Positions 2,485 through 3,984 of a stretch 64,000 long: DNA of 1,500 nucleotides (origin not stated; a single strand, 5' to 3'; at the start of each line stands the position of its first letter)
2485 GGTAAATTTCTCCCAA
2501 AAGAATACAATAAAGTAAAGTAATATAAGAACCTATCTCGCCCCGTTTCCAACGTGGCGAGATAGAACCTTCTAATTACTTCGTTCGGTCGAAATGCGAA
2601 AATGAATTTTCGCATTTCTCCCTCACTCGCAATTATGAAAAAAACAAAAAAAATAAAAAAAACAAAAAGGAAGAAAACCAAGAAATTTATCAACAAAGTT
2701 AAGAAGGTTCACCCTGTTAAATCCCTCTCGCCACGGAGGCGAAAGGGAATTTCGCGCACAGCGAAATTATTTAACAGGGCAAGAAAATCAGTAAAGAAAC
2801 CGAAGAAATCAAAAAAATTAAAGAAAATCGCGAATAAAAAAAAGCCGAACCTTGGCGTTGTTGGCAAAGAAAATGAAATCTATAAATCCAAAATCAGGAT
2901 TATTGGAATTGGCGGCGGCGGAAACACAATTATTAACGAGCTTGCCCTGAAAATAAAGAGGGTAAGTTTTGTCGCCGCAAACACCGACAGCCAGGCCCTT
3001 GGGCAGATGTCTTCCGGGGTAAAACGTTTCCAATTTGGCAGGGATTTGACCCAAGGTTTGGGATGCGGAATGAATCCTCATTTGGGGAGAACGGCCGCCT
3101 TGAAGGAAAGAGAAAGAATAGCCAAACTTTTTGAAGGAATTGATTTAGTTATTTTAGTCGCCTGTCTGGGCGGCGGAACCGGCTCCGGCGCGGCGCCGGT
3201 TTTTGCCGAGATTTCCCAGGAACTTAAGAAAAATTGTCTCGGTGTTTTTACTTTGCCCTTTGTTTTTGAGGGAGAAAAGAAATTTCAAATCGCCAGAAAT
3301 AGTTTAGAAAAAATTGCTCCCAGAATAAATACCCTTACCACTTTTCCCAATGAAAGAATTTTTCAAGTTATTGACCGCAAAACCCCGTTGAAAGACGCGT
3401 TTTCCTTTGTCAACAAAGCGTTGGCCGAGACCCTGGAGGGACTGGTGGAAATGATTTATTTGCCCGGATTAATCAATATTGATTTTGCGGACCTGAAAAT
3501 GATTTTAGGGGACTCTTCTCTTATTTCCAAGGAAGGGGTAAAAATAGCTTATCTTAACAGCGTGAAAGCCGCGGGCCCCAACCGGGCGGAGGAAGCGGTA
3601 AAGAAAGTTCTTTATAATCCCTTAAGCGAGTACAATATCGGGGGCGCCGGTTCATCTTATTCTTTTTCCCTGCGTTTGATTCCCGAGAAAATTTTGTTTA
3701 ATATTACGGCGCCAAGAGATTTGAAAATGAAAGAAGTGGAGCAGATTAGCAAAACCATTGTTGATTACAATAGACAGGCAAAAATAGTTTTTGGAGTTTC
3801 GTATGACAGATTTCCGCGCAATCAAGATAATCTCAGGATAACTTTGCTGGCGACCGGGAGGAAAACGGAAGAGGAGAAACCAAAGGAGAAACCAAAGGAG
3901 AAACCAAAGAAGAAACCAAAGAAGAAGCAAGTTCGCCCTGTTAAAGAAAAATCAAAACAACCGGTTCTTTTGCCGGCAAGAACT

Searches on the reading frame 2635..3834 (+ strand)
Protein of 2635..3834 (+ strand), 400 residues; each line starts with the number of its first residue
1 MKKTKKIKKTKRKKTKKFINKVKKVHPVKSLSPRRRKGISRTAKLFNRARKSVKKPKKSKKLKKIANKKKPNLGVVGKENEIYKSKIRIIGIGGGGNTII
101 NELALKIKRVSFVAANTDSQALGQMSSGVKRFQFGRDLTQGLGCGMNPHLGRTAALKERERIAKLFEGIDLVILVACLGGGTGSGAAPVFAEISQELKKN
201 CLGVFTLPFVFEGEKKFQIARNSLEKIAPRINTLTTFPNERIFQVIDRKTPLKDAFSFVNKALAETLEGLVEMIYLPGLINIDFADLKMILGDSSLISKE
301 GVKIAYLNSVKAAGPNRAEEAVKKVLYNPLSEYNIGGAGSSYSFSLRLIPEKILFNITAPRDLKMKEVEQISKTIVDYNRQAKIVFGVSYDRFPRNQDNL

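Call 57: find_homologous_proteins(query=window:2635-3834:+, max_evalue=1e-20)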
Query window:2635-3834:+ (400 aa): 2948 proteins with E <= 1e-20 among 8000 candidates; the best 120 are listed.
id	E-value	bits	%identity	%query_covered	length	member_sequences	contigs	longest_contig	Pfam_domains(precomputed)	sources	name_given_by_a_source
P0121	7.6e-141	488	74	73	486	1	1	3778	PF00091.32,PF12327.14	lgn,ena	-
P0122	3.6e-140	486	74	78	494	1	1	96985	PF00091.32,PF12327.14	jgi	jgi:cell division protein FtsZ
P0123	7.6e-127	442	67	78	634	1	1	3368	PF00091.32,PF12327.14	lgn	-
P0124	3.2e-124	433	67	80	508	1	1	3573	PF00091.32,PF12327.14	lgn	-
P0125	4.9e-124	432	65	81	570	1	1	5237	PF00091.32,PF12327.14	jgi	jgi:cell division protein FtsZ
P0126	3.4e-113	397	59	79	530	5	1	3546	PF00091.32,PF12327.14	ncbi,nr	ncbi:MAG TPA: cell division protein FtsZ, partial [Candidatus Parcubacteria bacterium]|nr:cell divis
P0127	1.2e-110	388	69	70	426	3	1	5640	PF00091.32,PF12327.14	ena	-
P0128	3.8e-109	383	58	79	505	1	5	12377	PF00091.32,PF12327.14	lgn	-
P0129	6.3e-107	376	58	79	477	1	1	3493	PF00091.32,PF12327.14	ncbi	-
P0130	6.4e-107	376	56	85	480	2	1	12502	PF00091.32,PF12327.14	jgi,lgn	jgi:cell division protein FtsZ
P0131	6.6e-107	376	58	74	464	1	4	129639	PF00091.32,PF12327.14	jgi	-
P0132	9.0e-106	372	56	79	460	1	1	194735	PF00091.32,PF12327.14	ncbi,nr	ncbi:MAG: hypothetical protein HYT21_01405 [Candidatus Nealsonbacteria bacterium]|nr:hypothetical pr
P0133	9.1e-106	372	55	80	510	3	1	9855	PF00091.32,PF12327.14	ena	-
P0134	9.6e-106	372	57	79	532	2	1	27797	PF00091.32,PF12327.14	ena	-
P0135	1.2e-105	372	59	74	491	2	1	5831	PF00091.32,PF12327.14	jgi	-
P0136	1.4e-105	372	57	78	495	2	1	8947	PF13809.13,PF00091.32,PF12327.14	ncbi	-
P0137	2.5e-105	371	55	80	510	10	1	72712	PF00091.32,PF12327.14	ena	-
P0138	5.1e-105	370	52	88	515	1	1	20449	PF13809.13,PF00091.32,PF12327.14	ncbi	-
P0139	7.1e-105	369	58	73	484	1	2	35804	PF00091.32,PF12327.14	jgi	jgi:cell division protein FtsZ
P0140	1.4e-104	369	58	73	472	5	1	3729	PF00091.32,PF12327.14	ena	-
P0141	1.6e-104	368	53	87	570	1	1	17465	PF00091.32,PF12327.14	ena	-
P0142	4.0e-104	367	57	73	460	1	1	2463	PF13809.13,PF00091.32,PF12327.14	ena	-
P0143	4.7e-104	367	56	86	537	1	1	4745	PF00091.32,PF12327.14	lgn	-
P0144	5.3e-104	367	57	72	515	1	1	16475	PF00091.32,PF12327.14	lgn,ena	-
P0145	5.0e-103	363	56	75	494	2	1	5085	PF00091.32,PF12327.14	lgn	-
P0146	6.2e-103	363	56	78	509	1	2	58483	PF13809.13,PF00091.32,PF12327.14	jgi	jgi:cell division protein FtsZ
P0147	1.5e-102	362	56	78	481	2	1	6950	PF00091.32,PF12327.14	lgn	-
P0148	1.9e-102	361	54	80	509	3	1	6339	PF13809.13,PF00091.32,PF12327.14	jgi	jgi:cell division protein FtsZ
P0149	2.1e-102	361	54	80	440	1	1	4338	PF00091.32,PF12327.14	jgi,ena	-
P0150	2.3e-102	361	57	74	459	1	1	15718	PF00091.32,PF12327.14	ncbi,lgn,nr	ncbi:MAG: cell division protein FtsZ [Candidatus Nealsonbacteria bacterium]|nr:cell division protein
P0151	3.1e-102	361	56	79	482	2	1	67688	PF00091.32,PF12327.14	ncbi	-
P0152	4.6e-102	360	58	73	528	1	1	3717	PF00091.32,PF12327.14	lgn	-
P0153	8.6e-102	359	57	73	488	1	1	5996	PF00091.32,PF12327.14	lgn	-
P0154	2.4e-101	358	57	74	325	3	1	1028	PF00091.32,PF12327.14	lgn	-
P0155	2.5e-101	358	58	73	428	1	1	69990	PF13809.13,PF00091.32,PF12327.14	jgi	-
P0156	2.5e-101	358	56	73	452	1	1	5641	PF13809.13,PF00091.32,PF12327.14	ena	-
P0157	3.2e-101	357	54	80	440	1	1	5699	PF00091.32,PF12327.14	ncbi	-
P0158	7.5e-101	356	56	73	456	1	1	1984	PF00091.32,PF12327.14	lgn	-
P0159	7.8e-101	356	56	73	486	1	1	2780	PF00091.32,PF12327.14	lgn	-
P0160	1.3e-100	355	56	73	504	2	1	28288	PF00091.32,PF12327.14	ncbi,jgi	-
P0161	1.5e-100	355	56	73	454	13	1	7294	PF00091.32,PF12327.14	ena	-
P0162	2.0e-100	355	54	79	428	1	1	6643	PF00091.32,PF12327.14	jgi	-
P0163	2.5e-100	355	57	73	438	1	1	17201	PF00091.32,PF12327.14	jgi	-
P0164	3.0e-100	354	52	79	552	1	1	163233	PF00091.32,PF12327.14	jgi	-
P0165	5.4e-100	353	56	72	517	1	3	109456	PF00091.32,PF12327.14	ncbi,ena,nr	ncbi:cell division FtsZ family protein [Candidatus Parcubacteria bacterium]|nr:cell division FtsZ fa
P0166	6.5e-100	353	56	73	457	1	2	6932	PF13809.13,PF00091.32,PF12327.14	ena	-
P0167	6.6e-100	353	55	78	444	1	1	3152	PF00091.32,PF12327.14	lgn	-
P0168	8.8e-100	353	56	72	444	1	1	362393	PF00091.32,PF12327.14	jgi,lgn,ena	-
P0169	2.1e-99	351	56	79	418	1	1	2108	PF00091.32,PF12327.14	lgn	-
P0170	2.6e-99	351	53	84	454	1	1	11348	PF00091.32,PF12327.14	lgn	-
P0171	3.1e-99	351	55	73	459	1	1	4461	PF13809.13,PF00091.32,PF12327.14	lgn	-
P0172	4.0e-99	351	55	80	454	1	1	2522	PF00091.32,PF12327.14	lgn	-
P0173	5.0e-99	350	56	73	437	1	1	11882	PF13809.13,PF00091.32,PF12327.14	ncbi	ncbi:MAG: cell division protein FtsZ [Candidatus Nealsonbacteria bacterium]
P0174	5.8e-99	350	57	73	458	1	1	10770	PF13809.13,PF00091.32,PF12327.14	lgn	-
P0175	6.2e-99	350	55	73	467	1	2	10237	PF00091.32,PF12327.14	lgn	-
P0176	6.6e-99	350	56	73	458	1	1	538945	PF13809.13,PF00091.32,PF12327.14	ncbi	-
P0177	9.5e-99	349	56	73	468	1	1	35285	PF00091.32,PF12327.14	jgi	-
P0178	1.0e-98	349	56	73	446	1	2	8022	PF00091.32,PF12327.14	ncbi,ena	-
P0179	1.0e-98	349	55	73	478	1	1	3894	PF00091.32,PF12327.14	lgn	-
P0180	1.2e-98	349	56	73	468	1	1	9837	PF00091.32,PF12327.14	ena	-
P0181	1.5e-98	349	54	73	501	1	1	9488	PF00091.32,PF12327.14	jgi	-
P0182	1.5e-98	349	54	73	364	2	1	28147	PF00091.32,PF12327.14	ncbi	ncbi:MAG: cell division protein FtsZ, partial [Patescibacteria group bacterium]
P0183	1.8e-98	348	56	77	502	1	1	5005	PF00091.32,PF12327.14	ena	-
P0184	2.1e-98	348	56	77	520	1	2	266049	PF00091.32,PF12327.14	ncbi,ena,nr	ncbi:cell division FtsZ family protein [Candidatus Parcubacteria bacterium]|nr:cell division FtsZ fa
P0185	2.6e-98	348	55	73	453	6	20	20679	PF13809.13,PF00091.32,PF12327.14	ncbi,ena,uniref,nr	ncbi:MAG: Cell division protein FtsZ [Candidatus Roizmanbacteria bacterium GW2011_GWC2_41_7]|uniref:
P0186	4.2e-98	347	51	84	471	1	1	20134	PF00091.32,PF12327.14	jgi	jgi:cell division protein FtsZ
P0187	4.9e-98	347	55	72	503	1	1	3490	PF00091.32,PF12327.14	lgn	-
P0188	5.2e-98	347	52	86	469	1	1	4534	PF13809.13,PF00091.32,PF12327.14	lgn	-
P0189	5.3e-98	347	53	80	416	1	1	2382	PF00091.32,PF12327.14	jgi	jgi:cell division protein FtsZ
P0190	6.5e-98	347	55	72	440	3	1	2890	PF00091.32,PF12327.14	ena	-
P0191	7.6e-98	346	54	80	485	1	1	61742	PF00091.32,PF12327.14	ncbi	ncbi:cell division protein FtsZ [Patescibacteria group bacterium]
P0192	7.9e-98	346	54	80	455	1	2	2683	PF00091.32,PF12327.14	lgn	-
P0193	8.1e-98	346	52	90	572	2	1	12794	PF00091.32,PF12327.14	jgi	-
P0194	8.3e-98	346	55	72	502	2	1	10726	PF00091.32,PF12327.14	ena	-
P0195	8.9e-98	346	55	78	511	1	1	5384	PF00091.32,PF12327.14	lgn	-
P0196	8.9e-98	346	55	78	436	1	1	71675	PF00091.32,PF12327.14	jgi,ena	-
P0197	1.2e-97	346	55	76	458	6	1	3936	PF00091.32,PF12327.14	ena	-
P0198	1.3e-97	346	54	74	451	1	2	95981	PF00091.32,PF12327.14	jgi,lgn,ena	jgi:cell division protein FtsZ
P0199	1.6e-97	345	55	73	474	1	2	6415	PF13809.13,PF00091.32,PF12327.14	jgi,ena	-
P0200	1.8e-97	345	54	78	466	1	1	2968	PF00091.32,PF12327.14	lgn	-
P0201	1.8e-97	345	52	81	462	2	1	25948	PF00091.32,PF12327.14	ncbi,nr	ncbi:MAG: cell division protein FtsZ [Candidatus Nealsonbacteria bacterium]|nr:cell division protein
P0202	1.9e-97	345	55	73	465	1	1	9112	PF00091.32,PF12327.14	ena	-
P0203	2.0e-97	345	53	81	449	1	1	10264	PF00091.32,PF12327.14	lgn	-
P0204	2.3e-97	345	57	73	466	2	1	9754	PF00091.32,PF12327.14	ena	-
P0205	2.5e-97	345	52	92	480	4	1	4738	PF00091.32,PF12327.14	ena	-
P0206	2.8e-97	344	56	73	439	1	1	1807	PF00091.32,PF12327.14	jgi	-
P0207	2.8e-97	344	53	80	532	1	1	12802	PF00091.32,PF12327.14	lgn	-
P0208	3.0e-97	344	54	78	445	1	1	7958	PF00091.32,PF12327.14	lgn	-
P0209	3.1e-97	344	54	78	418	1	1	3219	PF00091.32,PF12327.14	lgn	-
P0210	3.4e-97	344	51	74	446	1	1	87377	PF00091.32,PF12327.14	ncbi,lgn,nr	ncbi:MAG: hypothetical protein HYW70_01355 [Candidatus Nealsonbacteria bacterium]|nr:hypothetical pr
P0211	3.4e-97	344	55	77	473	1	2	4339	PF00091.32,PF12327.14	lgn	-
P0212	4.1e-97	344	53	89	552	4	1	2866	PF00091.32,PF12327.14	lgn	-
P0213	4.1e-97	344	55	79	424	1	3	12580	PF00091.32,PF12327.14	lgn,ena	-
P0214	4.3e-97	344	54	86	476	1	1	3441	PF00091.32,PF12327.14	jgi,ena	-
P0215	5.8e-97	343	53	82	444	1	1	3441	PF00091.32,PF12327.14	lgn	-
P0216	5.9e-97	343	54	74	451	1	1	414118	PF00091.32,PF12327.14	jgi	-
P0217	7.9e-97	343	55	74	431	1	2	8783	PF00091.32,PF12327.14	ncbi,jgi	-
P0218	8.4e-97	343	57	72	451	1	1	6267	PF00091.32,PF12327.14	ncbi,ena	-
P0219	9.5e-97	343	55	78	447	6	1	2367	PF00091.32,PF12327.14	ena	-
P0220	1.1e-96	343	53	75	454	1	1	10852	PF00091.32,PF12327.14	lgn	-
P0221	1.1e-96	342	55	75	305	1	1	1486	PF13809.13,PF00091.32,PF12327.14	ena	-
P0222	1.2e-96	342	56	72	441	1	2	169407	PF00091.32,PF12327.14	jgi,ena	-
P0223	1.3e-96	342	54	73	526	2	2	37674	PF00091.32,PF12327.14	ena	-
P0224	1.7e-96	342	57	72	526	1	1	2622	PF00091.32,PF12327.14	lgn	-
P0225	1.8e-96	342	53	72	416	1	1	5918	PF00091.32,PF12327.14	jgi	-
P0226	1.9e-96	342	54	81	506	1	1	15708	PF00091.32,PF12327.14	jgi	-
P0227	2.1e-96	342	52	84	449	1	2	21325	PF00091.32,PF12327.14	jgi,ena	-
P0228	2.3e-96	341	55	72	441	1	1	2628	PF00091.32,PF12327.14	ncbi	-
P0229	2.4e-96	341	54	81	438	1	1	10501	PF00091.32,PF12327.14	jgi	-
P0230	3.1e-96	341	54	79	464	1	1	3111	PF00091.32,PF12327.14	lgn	-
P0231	3.2e-96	341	56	79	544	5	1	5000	PF00091.32,PF12327.14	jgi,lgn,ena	-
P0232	3.2e-96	341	54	81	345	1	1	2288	PF00091.32,PF12327.14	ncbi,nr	ncbi:cell division FtsZ family protein, partial [Patescibacteria group bacterium]|nr:cell division F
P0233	3.9e-96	341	54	73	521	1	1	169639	PF00091.32,PF12327.14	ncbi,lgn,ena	-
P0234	4.2e-96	341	54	78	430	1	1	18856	PF00091.32,PF12327.14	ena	-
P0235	4.2e-96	341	57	72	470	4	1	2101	PF00091.32,PF12327.14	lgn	-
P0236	4.2e-96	341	54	78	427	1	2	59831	PF00091.32,PF12327.14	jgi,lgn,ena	-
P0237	5.1e-96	340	53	78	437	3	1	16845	PF00091.32,PF12327.14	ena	-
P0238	5.6e-96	340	53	73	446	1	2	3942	PF00091.32,PF12327.14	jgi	jgi:cell division protein FtsZ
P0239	6.1e-96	340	54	79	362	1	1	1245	PF00091.32,PF12327.14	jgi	-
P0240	7.5e-96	340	54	78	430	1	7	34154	PF00091.32,PF12327.14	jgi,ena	-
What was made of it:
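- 2635..4323 (+): Host gene ftsZ (start taken as the ATG at 2635). Homologues carry PF00091/PF12327 (call 57).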

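Call 90: find_encoding_contigs(protein=P0122, flank=10000, max_places=1)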
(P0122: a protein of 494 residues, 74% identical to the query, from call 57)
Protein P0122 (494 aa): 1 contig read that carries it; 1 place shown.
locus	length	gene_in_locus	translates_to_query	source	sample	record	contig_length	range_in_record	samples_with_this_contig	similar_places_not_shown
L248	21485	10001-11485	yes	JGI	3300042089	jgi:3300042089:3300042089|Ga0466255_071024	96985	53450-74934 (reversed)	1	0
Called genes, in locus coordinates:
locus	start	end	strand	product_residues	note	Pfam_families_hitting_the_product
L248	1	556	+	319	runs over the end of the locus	PF13310:Virulence_RhuM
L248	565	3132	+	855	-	PF00270:DEAD, PF04851:ResIII, PF27159:HI_1054_N, PF27365:HI_1054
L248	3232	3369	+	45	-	-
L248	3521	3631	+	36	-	-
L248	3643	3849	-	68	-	-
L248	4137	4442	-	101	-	-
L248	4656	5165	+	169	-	PF21088:MS_channel_1st, PF00924:MS_channel_2nd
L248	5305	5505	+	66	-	PF00313:CSD, PF08206:OB_RNB (weak)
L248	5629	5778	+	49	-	-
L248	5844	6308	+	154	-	PF13020:NOV_C (weak)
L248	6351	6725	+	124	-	-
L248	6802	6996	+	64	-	-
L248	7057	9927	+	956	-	PF08282:Hydrolase_3 (faint), PF00690:Cation_ATPase_N, PF00122:E1-E2_ATPase, PF00702:Hydrolase, PF13246:Cation_ATPase, PF00689:Cation_ATPase_C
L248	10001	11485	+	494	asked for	PF00091:Tubulin, PF12327:FtsZ_C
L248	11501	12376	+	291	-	PF00483:NTP_transferase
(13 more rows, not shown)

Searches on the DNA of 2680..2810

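Call 36: search_rna_families(source=window, start=2680, end=2810, threshold=evalue, max_evalue=10, show_alignments=3)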
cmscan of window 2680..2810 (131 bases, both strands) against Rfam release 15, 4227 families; matches with E-value up to 10: 3.
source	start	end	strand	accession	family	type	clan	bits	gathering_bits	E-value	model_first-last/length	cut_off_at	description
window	2705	2786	-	RF03858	mir-1991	Gene; miRNA;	-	15.6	66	1.5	1-66/66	no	mir-1991 microRNA precursor family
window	2717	2750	-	RF00322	SNORA31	Gene; snRNA; snoRNA; HACA-box;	-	14.6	40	1.5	82-115/130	no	Small nucleolar RNA SNORA31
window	2689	2810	-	RF02173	SMAD5-AS1_1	Gene; lncRNA;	-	7.7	45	3.5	140-263/263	5'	SMAD5 antisense RNA 1 conserved region 1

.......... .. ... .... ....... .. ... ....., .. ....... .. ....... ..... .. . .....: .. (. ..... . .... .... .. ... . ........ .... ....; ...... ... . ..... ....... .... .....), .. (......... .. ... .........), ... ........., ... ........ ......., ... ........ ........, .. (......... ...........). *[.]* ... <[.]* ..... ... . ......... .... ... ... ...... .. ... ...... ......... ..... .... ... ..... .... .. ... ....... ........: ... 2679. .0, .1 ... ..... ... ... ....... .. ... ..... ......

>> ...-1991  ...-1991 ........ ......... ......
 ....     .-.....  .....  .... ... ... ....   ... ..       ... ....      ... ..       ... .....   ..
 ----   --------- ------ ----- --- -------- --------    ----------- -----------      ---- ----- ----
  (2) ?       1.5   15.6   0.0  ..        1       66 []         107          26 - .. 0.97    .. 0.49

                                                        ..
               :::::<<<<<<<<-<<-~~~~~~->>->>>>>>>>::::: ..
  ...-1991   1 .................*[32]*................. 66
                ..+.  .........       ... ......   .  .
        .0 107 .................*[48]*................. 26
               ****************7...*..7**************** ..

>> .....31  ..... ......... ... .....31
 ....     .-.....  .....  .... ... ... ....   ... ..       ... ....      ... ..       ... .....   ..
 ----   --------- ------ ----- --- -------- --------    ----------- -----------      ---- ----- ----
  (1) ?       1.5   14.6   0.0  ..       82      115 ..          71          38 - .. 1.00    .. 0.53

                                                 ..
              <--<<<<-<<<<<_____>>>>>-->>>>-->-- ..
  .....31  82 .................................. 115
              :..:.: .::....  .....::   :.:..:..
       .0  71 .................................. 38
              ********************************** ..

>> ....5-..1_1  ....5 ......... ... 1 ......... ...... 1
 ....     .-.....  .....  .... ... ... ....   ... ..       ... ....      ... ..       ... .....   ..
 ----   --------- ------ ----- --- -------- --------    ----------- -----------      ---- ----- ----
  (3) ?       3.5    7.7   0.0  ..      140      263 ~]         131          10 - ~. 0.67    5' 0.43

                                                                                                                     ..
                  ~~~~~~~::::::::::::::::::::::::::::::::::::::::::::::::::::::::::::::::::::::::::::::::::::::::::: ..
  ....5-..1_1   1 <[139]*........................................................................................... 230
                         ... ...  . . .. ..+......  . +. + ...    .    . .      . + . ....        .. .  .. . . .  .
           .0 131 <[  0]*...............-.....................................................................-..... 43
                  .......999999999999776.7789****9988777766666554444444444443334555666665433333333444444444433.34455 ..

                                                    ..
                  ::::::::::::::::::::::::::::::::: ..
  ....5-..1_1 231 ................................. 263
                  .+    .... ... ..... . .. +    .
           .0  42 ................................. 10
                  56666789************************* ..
